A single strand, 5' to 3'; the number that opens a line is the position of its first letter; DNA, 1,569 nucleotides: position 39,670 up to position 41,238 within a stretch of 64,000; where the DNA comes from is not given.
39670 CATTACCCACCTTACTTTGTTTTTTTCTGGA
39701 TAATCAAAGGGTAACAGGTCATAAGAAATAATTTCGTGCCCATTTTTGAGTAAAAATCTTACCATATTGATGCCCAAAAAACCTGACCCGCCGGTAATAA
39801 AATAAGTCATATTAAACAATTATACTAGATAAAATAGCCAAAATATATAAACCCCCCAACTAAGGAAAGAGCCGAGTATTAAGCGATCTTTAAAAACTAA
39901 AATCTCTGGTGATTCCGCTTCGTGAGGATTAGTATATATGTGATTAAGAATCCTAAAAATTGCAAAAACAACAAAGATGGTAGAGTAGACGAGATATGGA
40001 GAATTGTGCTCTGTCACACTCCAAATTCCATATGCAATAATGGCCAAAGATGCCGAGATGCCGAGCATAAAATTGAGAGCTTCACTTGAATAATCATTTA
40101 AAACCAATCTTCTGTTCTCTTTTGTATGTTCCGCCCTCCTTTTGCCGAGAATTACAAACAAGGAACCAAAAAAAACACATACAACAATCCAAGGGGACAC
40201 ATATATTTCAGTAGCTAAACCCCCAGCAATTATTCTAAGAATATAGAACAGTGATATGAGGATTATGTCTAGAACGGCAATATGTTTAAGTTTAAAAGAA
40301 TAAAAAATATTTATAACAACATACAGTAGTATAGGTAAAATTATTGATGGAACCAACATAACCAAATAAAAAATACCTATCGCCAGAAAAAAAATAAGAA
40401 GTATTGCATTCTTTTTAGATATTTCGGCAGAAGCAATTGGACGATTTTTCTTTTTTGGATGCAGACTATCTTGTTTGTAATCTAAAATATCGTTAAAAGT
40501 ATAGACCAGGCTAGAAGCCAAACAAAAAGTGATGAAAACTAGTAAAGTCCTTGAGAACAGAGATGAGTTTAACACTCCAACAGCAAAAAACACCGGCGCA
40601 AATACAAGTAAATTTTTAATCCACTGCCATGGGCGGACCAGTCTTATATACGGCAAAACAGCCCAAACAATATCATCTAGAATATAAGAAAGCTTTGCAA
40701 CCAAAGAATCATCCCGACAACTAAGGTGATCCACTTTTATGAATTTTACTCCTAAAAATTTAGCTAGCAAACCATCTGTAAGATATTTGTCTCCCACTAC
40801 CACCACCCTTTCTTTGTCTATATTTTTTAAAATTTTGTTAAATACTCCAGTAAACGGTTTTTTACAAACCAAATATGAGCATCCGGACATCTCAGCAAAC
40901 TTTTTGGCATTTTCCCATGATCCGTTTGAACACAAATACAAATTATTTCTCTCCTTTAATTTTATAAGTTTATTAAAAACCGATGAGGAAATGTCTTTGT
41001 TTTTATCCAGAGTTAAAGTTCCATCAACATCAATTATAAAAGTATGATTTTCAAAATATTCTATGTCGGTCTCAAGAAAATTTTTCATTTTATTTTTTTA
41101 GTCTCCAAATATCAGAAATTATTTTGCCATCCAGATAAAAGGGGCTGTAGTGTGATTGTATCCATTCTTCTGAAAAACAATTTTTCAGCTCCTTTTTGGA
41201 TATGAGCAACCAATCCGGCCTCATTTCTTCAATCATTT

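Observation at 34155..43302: Candidate lipid-linked pentose (DPA/DPR-like) donor pathway feeding three GT-C glycosyltransferases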

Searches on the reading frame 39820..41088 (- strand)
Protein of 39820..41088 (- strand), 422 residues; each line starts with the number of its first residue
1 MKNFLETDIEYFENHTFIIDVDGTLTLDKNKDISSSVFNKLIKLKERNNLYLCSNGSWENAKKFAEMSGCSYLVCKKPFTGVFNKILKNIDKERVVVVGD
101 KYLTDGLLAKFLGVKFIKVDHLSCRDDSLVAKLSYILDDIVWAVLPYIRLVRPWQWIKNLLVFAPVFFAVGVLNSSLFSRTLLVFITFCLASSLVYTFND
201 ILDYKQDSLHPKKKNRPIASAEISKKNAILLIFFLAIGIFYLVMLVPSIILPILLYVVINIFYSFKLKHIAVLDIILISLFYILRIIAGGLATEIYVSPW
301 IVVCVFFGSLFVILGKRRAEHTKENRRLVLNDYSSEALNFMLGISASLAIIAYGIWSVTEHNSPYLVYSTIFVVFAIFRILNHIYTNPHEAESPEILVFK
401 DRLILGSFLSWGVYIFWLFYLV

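Call 4: search_protein_families(library=pfam, proteins=[window:39820-41088:-], max_evalue=0.01)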
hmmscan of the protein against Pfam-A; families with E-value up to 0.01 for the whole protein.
window:39820-41088:- (422 aa): 5 families
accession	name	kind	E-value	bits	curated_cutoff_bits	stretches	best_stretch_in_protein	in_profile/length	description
PF01040.23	UbiA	-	1.3e-23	84.1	34.2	1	167-387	6-235/250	UbiA prenyltransferase family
PF00702.32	Hydrolase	-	5.6e-06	27.3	26.4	1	41-102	107-181/191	haloacid dehalogenase-like hydrolase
PF13242.12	Hydrolase_like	-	6.2e-06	26.5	22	1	74-140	1-72/75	HAD-hyrolase-like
PF09419.16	PGP_phosphatase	-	0.00029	20.9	20.4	1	16-114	43-158/168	Mitochondrial PGP phosphatase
PF08282.18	Hydrolase_3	-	0.0011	19.3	20.9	1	17-75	1-60/255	haloacid dehalogenase-like hydrolase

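Call 5: search_protein_families(library=ncbifam, proteins=[window:39820-41088:-], max_evalue=0.01)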
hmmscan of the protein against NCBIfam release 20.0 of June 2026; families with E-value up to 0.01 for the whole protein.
window:39820-41088:- (422 aa): 23 families
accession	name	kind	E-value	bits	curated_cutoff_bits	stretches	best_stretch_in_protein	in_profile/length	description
NF008977.0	PRK12324.1-2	equivalog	5.6e-55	186.8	234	1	145-420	3-288/297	decaprenyl-phosphate phosphoribosyltransferase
NF008978.0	PRK12324.1-4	equivalog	1.2e-54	185.4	207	1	147-421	35-321/322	decaprenyl-phosphate phosphoribosyltransferase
NF008976.0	PRK12324.1-1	equivalog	1.9e-46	158.8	474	1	148-411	22-295/306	decaprenyl-phosphate phosphoribosyltransferase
NF006088.0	PRK08238.1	equivalog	1.7e-43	149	351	1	144-340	192-393/482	UbiA family prenyltransferase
NF009523.0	PRK12884.1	equivalog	3.4e-12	46.1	269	1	145-315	5-170/279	prenyltransferase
TIGR01668.1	YqeG_hyp_ppase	hypoth_equivalog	4.2e-12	45.9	89.1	1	2-127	10-143/170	YqeG family HAD IIIA-type phosphatase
TIGR01662.1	HAD-SF-IIIA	subfamily_domain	1.3e-09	38.3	44.6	1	17-120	3-139/141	HAD-IIIA family hydrolase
TIGR01474.1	ubiA_proteo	equivalog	7e-09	35.6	275.45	1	145-293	2-155/282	4-hydroxybenzoate octaprenyltransferase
TIGR01475.1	ubiA_other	subfamily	2.1e-07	30.7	180.8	1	161-408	20-271/282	UbiA-like polyprenyltransferase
TIGR01473.1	cyoE_ctaB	equivalog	1.9e-06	27.9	210.3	1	147-282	3-141/281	heme o synthase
NF009516.0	PRK12875.1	equivalog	7.4e-06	25.2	205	1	150-292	23-170/292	prenyltransferase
NF003349.0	PRK04375.1-2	equivalog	2.6e-05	23.5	246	1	143-275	24-158/318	heme o synthase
TIGR01549.1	HAD-SF-IA-v1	subfamily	2.9e-05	24.5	23.3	1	62-110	91-146/149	HAD-IA family hydrolase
NF005742.0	PRK07566.1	equivalog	4.9e-05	22.6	313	1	147-295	31-185/315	chlorophyll synthase ChlG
NF041585.1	MqnP_Cj_Hp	exception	8.1e-05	22.2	375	1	172-313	31-173/281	menaquinone biosynthesis prenyltransferase MqnP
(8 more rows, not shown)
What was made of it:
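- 39820..41088 (-): Bifunctional HAD phosphatase (aa 1-140; nt 40669-41088) fused to a UbiA-fold polyprenyl-phosphate 5-phosphoribosyltransferase (aa 145-422; nt 39820-40656). Pfam and NCBIfam (calls 4, 5).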

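Call 6: search_solved_structures(query=window:39820-41088:-, max_evalue=0.1, show_alignments=2)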
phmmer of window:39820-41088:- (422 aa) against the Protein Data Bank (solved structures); distinct sequences matched with E-value up to 0.1: 2.
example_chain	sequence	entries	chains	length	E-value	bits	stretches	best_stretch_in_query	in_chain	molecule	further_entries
8j8j_D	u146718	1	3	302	1.9e-41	145.7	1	146-411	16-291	Decaprenyl-phosphate phosphoribosyltransferase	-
8j8k_A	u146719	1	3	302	3.3e-34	121.8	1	146-411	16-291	Decaprenyl-phosphate phosphoribosyltransferase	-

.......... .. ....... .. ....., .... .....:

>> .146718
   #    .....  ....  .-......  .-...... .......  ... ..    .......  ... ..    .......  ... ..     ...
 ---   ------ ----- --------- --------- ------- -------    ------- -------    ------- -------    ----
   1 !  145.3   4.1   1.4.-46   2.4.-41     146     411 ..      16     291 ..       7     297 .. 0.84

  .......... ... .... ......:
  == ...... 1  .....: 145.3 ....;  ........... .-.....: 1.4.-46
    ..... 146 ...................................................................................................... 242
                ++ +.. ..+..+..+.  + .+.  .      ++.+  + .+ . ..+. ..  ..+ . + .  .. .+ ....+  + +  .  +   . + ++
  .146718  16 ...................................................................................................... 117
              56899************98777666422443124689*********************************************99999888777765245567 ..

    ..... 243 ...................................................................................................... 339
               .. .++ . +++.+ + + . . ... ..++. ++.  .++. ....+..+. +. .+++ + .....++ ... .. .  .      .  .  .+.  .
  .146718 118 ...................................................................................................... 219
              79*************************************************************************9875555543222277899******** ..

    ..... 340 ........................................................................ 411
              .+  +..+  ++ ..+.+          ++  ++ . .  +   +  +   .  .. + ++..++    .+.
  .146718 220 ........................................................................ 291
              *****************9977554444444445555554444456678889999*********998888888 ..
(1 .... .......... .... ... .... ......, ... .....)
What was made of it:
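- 39820..41088 (-): Rv3806c structure 8j8j, E 1.9e-41 (call 6).
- On Polyprenyl-phosphate 5-phosphoribosyltransferase (Rv3806c/DPPRS clade of the UbiA superfamily): PDB 8j8j at E 1.9e-41 (call 6).
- It matches Rv3806c 8j8j at E 1.9e-41 (call 6).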

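Call 12: find_homologous_proteins(query=window:39820-41088:-, max_evalue=0.00001)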
Query window:39820-41088:- (422 aa): 1628 proteins with E <= 0.00001 among 8000 candidates; the best 120 are listed.
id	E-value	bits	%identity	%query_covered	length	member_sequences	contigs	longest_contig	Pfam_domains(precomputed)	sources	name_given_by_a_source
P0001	1.3e-177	609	100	68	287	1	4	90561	PF01040.24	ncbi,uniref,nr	ncbi:MAG: hypothetical protein A3A96_01090 [Candidatus Zambryskibacteria bacterium RIFCSPLOWO2_01_FU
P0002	8.2e-163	560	63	100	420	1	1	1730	PF09419.17,PF01040.24,PF08282.19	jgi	jgi:decaprenyl-phosphate phosphoribosyltransferase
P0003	1.7e-158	546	57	100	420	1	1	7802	PF01040.24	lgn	-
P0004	1.0e-146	507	56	100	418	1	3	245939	PF09419.17,PF01040.24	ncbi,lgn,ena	-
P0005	5.1e-144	498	55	99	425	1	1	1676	PF00702.33,PF01040.24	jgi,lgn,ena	-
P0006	2.5e-141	490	54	100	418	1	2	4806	PF00702.33,PF01040.24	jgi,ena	jgi:4-hydroxybenzoate polyprenyltransferase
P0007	1.4e-140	487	56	98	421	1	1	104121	PF01040.24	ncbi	-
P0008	4.8e-138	479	54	99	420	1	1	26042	PF01040.24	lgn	-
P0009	3.4e-133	463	53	100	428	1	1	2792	PF01040.24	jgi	jgi:decaprenyl-phosphate phosphoribosyltransferase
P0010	8.3e-132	458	51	100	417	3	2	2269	PF01040.24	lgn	-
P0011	1.5e-131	457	51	99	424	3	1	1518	PF01040.24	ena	-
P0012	1.3e-129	451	51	100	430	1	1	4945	PF01040.24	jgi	jgi:4-hydroxybenzoate polyprenyltransferase/predicted HAD superfamily phosphohydrolase YqeG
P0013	2.6e-129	450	50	97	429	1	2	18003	PF01040.24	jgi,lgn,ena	jgi:4-hydroxybenzoate polyprenyltransferase/predicted HAD superfamily phosphohydrolase YqeG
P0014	4.8e-129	449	47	99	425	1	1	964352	PF01040.24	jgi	jgi:4-hydroxybenzoate polyprenyltransferase/predicted HAD superfamily phosphohydrolase YqeG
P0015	1.0e-128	448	52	100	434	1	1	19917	PF01040.24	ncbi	-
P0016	1.2e-128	448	49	100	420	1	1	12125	PF01040.24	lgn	-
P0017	2.9e-127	443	51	99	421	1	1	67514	PF01040.24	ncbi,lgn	-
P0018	4.8e-127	443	49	99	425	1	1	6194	PF09419.17,PF01040.24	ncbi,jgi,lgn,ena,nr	ncbi:hypothetical protein FJZ48_03200 [Candidatus Uhrbacteria bacterium]|nr:hypothetical protein [Ca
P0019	2.5e-126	440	50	100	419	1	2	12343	PF01040.24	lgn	-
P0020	2.7e-126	440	51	99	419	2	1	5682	PF01040.24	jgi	jgi:4-hydroxybenzoate polyprenyltransferase/predicted HAD superfamily phosphohydrolase YqeG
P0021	3.3e-126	440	49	100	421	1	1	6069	PF01040.24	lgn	-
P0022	9.8e-126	438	50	100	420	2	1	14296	PF01040.24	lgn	-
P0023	5.4e-125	436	48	99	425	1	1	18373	PF01040.24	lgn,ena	-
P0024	7.5e-122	425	48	99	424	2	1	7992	PF01040.24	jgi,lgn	jgi:4-hydroxybenzoate polyprenyltransferase/predicted HAD superfamily phosphohydrolase YqeG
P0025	8.4e-122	425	49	99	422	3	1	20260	PF01040.24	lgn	-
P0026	9.8e-121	422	47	99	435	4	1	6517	PF01040.24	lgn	-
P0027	2.1e-120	421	46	100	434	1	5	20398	PF01040.24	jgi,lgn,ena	-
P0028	2.9e-120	420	49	99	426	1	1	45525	PF01040.24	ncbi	-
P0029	5.2e-120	419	48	100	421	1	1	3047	PF01040.24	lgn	-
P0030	5.8e-120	419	47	98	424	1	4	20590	PF01040.24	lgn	-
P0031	7.4e-120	419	48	96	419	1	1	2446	PF01040.24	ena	-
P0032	9.8e-120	418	46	100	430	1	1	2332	PF01040.24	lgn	-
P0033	1.0e-119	418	46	100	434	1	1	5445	PF01040.24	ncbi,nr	ncbi:MAG: decaprenyl-phosphate phosphoribosyltransferase [bacterium]|nr:decaprenyl-phosphate phospho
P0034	1.4e-119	418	48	97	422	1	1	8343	PF01040.24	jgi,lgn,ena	-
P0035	2.0e-119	417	48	99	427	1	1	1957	PF01040.24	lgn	-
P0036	2.0e-119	417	47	98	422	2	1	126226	PF01040.24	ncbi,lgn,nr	ncbi:MAG: UbiA family prenyltransferase [Candidatus Zambryskibacteria bacterium]|nr:UbiA family pren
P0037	3.7e-119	417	49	99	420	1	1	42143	PF01040.24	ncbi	-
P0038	6.3e-119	416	47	100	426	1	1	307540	PF01040.24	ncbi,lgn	-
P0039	2.1e-118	414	47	99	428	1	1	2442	PF01040.24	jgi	jgi:4-hydroxybenzoate polyprenyltransferase/predicted HAD superfamily phosphohydrolase YqeG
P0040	6.9e-118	412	48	100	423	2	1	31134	PF01040.24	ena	-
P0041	9.7e-118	412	48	99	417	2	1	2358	PF01040.24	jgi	jgi:decaprenyl-phosphate phosphoribosyltransferase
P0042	1.7e-117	411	48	96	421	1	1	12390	PF01040.24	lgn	-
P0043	1.8e-117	411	44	98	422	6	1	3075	PF01040.24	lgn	-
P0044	3.0e-117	410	49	100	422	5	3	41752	PF01040.24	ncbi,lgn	-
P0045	6.4e-117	409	48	99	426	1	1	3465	PF01040.24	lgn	-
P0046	5.7e-116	406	46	95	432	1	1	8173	PF01040.24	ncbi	-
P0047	6.4e-116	406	45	100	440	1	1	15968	PF01040.24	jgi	jgi:decaprenyl-phosphate phosphoribosyltransferase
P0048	1.3e-115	405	45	100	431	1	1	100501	PF01040.24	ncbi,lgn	-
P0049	1.4e-115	405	48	96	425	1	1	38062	PF01040.24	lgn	-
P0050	1.7e-115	404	48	97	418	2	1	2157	PF01040.24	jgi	jgi:decaprenyl-phosphate phosphoribosyltransferase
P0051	4.9e-115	403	47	99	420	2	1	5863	PF13344.13,PF01040.24,PF13242.13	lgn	-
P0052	1.5e-114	401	46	100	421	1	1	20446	PF01040.24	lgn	-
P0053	1.5e-114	401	47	97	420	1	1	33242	PF01040.24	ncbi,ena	-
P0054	2.2e-112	394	46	98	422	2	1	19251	PF01040.24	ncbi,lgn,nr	ncbi:UbiA family prenyltransferase [Patescibacteria group bacterium]|nr:UbiA family prenyltransferas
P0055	9.0e-112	392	44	100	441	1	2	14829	PF00702.33,PF01040.24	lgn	-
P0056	4.5e-111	390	48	99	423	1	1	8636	PF01040.24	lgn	-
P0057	9.7e-111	389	52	87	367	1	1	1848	PF01040.24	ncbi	ncbi:MAG: decaprenyl-phosphate phosphoribosyltransferase, partial [Minisyncoccia bacterium]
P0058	3.1e-110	387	45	99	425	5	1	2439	PF01040.24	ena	-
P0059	5.8e-110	386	47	97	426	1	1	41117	PF01040.24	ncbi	-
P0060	1.2e-109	385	45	99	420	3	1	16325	PF01040.24,PF13242.13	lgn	-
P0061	2.2e-109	384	47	100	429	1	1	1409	PF01040.24,PF13242.13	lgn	-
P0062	7.7e-109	383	43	100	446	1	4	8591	PF00702.33,PF01040.24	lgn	-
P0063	1.5e-108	382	46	100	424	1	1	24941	PF13344.13,PF00702.33,PF01040.24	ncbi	-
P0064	1.6e-108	381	43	98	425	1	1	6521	PF01040.24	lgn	-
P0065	7.1e-108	379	47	97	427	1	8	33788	PF01040.24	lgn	-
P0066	1.4e-106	375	54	77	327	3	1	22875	PF01040.24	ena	-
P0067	8.6e-106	373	46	100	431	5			PF01040.24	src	-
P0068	1.8e-105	371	43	100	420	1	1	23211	PF01040.24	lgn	-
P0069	2.7e-105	371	44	100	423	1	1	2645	PF13344.13,PF01040.24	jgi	jgi:4-hydroxybenzoate polyprenyltransferase/predicted HAD superfamily phosphohydrolase YqeG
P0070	7.6e-104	366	44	100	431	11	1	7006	PF01040.24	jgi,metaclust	metaclust:\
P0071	8.2e-103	363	43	100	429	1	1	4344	PF01040.24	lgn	-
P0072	1.9e-102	361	43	99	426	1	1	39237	PF01040.24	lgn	-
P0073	2.4e-102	361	46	88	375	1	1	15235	PF01040.24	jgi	jgi:decaprenyl-phosphate phosphoribosyltransferase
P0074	6.2e-102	360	45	100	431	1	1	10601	PF01040.24,PF13242.13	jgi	jgi:decaprenyl-phosphate phosphoribosyltransferase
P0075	6.2e-102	360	43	100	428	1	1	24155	PF01040.24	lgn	-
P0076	2.4e-101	358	41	100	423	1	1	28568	PF09419.17,PF00702.33,PF01040.24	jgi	jgi:decaprenyl-phosphate phosphoribosyltransferase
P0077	3.3e-101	357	44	100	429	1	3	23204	PF01040.24,PF13242.13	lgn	-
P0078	5.1e-101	357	44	100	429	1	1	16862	PF09419.17,PF01040.24,PF13242.13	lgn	-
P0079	5.9e-101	357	61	65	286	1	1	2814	PF01040.24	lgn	-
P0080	4.9e-100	354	43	100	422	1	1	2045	PF09419.17,PF01040.24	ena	-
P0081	5.8e-99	350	44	100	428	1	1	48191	PF01040.24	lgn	-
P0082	7.0e-99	350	43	100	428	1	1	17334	PF01040.24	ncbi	-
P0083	1.3e-98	349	52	75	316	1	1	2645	PF01040.24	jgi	jgi:decaprenyl-phosphate phosphoribosyltransferase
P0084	2.0e-98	348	43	98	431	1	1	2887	PF09419.17,PF01040.24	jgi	jgi:decaprenyl-phosphate phosphoribosyltransferase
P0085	2.0e-97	345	43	100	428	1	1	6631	PF09419.17,PF01040.24,PF13242.13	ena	-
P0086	5.8e-97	343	41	100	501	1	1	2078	PF09419.17,PF01040.24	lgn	-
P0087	6.7e-97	343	57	65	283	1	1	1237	PF01040.24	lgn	-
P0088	8.2e-97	343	43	100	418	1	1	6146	PF01040.24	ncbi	-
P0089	6.2e-96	340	43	100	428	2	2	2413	PF01040.24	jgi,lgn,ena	-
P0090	4.3e-95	337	40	100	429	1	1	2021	PF01040.24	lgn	-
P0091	7.7e-95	336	43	100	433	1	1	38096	PF01040.24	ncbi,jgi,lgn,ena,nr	ncbi:MAG TPA: decaprenyl-phosphate phosphoribosyltransferase [Candidatus Paceibacterota bacterium]|n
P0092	1.6e-94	335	40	100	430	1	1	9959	PF01040.24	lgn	-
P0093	8.6e-94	333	57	65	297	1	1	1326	PF01040.24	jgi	jgi:decaprenyl-phosphate phosphoribosyltransferase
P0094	1.5e-93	332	41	98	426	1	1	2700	PF01040.24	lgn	-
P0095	3.4e-93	331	44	100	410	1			PF01040.24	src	-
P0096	3.5e-92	328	41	100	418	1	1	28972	PF01040.24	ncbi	-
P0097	5.0e-90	321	42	100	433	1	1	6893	PF01040.24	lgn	-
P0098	2.1e-89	319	40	100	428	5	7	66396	PF09419.17,PF13344.13,PF01040.24,PF13242.13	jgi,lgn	jgi:4-hydroxybenzoate polyprenyltransferase/predicted HAD superfamily phosphohydrolase YqeG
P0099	4.4e-89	317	41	99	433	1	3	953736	PF01040.24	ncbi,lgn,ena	-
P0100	4.6e-89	317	39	99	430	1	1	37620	PF01040.24,PF13242.13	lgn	-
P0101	4.8e-89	317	56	64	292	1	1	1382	PF01040.24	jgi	jgi:decaprenyl-phosphate phosphoribosyltransferase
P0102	1.1e-88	316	57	65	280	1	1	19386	PF01040.24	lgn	-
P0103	1.2e-88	316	53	66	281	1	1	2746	PF01040.24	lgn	-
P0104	8.2e-88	313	42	91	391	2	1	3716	PF01040.24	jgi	jgi:4-hydroxybenzoate polyprenyltransferase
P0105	1.5e-87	312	40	99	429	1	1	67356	PF01040.24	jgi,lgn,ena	-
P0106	3.4e-87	311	54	65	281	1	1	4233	PF01040.24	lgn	-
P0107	8.1e-87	310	55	65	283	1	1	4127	PF01040.24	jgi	jgi:decaprenyl-phosphate phosphoribosyltransferase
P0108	3.1e-86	308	40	99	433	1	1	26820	PF01040.24,PF13242.13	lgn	-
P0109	1.6e-85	306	40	100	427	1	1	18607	PF01040.24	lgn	-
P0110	5.8e-85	304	40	99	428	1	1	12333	PF01040.24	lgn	-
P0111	1.3e-84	303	39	99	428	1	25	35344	PF00702.33,PF01040.24,PF13242.13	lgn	-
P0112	1.3e-84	303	40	99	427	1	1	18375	PF01040.24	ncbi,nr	ncbi:MAG: UbiA family prenyltransferase [Candidatus Buchananbacteria bacterium]|nr:UbiA family preny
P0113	3.9e-83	298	39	97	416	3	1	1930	PF01040.24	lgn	-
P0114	1.7e-81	292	39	100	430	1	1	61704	PF01040.24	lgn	-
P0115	1.1e-80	290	50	65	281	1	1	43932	PF01040.24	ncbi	-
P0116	1.2e-80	290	38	100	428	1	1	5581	PF01040.24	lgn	-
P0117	1.3e-80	290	38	97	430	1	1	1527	PF01040.24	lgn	-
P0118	2.5e-79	285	40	97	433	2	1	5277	PF01040.24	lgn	-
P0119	9.5e-79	283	37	99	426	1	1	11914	PF01040.24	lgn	-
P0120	1.5e-78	283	38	97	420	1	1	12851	PF01040.24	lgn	-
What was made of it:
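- Some source annotations call homologues "4-hydroxybenzoate polyprenyltransferase" (call 12).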

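Call 13: find_encoding_contigs(protein=window:39820-41088:-, flank=10000, max_places=6)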
Protein window:39820-41088:- (422 aa): 24 contigs read that carry it; 3 places shown.
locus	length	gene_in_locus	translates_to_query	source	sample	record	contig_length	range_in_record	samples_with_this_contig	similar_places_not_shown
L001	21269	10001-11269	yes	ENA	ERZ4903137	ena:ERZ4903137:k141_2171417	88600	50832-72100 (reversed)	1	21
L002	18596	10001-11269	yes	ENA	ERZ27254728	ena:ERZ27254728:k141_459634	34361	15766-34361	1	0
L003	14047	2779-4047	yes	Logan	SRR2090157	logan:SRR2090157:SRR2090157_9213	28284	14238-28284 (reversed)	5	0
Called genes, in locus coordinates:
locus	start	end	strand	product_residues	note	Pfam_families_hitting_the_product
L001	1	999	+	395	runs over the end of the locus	PF13200:DUF4015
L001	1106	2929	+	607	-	-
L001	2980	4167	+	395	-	PF13439:Glyco_transf_4, PF00534:Glycos_transf_1, PF13692:Glyco_trans_1_4, PF20706:GT4-conflict (weak)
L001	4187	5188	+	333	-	PF13439:Glyco_transf_4 (faint)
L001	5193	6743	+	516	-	PF13439:Glyco_transf_4 (weak), PF20706:GT4-conflict, PF00534:Glycos_transf_1, PF13692:Glyco_trans_1_4, PF04138:GtrA_DPMS_TM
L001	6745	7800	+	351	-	PF00534:Glycos_transf_1, PF13692:Glyco_trans_1_4, PF13524:Glyco_trans_1_2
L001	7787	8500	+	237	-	PF00535:Glycos_transf_2, PF13641:Glyco_tranf_2_3 (faint)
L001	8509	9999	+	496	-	-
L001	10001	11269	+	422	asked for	PF00702:Hydrolase (faint), PF13242:Hydrolase_like (weak), PF01040:UbiA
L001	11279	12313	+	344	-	PF01073:3Beta_HSD, PF01370:Epimerase, PF02719:Polysacc_synt_2, PF04321:RmlD_sub_bind, PF13460:NAD_binding_10, PF16363:GDP_Man_Dehyd, PF07993:NAD_binding_4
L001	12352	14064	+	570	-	-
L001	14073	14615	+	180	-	PF00908:dTDP_sugar_isom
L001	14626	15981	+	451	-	-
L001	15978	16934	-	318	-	PF00535:Glycos_transf_2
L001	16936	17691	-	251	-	PF00106:adh_short, PF01370:Epimerase (weak), PF08659:KR, PF13561:adh_short_C2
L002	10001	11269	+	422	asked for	PF00702:Hydrolase (faint), PF13242:Hydrolase_like (weak), PF01040:UbiA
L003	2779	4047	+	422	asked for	PF00702:Hydrolase (faint), PF13242:Hydrolase_like (weak), PF01040:UbiA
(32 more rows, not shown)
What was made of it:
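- Checked: The identical 422-aa protein is called on 24 contigs, and three independent assemblies are shown (call 13).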
